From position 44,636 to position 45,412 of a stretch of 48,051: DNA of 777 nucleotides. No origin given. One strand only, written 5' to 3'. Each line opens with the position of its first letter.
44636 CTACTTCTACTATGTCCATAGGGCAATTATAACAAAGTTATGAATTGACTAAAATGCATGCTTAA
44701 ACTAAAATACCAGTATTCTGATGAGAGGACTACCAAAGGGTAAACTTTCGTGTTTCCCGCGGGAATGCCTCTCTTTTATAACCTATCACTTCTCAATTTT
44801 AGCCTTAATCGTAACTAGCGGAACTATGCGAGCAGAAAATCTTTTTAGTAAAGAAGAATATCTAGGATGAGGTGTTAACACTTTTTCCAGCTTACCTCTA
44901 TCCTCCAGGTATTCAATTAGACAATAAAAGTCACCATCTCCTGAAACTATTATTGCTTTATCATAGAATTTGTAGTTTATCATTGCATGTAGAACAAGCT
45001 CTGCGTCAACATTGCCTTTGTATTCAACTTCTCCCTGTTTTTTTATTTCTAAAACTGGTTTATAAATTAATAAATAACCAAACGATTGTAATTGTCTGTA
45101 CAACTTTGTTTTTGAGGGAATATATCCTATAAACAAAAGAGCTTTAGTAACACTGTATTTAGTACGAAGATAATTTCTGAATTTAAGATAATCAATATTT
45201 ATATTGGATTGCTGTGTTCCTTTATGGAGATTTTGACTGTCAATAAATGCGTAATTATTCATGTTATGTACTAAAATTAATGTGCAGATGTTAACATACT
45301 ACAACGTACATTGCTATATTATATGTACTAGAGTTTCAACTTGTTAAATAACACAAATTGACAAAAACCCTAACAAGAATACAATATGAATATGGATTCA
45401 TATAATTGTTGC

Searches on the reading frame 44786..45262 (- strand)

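Call 70: search_protein_families(library=padloc, proteins=[window:44786-45262:-], max_evalue=0.01)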
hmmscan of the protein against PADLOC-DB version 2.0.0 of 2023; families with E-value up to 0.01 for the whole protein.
window:44786-45262:- (158 aa): 2 families
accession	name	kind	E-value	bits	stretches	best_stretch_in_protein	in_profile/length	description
PDLC01154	NYN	-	1.3e-11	42.4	1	6-158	151-304/310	"LabA-like protein, NYN family nuclease"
PDLC04163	HEC-09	-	0.00019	19.1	1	83-144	108-169/203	-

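Call 71: search_protein_families(library=ncbifam, proteins=[window:44786-45262:-], max_evalue=0.01)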
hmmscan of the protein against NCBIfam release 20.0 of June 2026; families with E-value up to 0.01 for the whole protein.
window:44786-45262:- (158 aa): 0 families
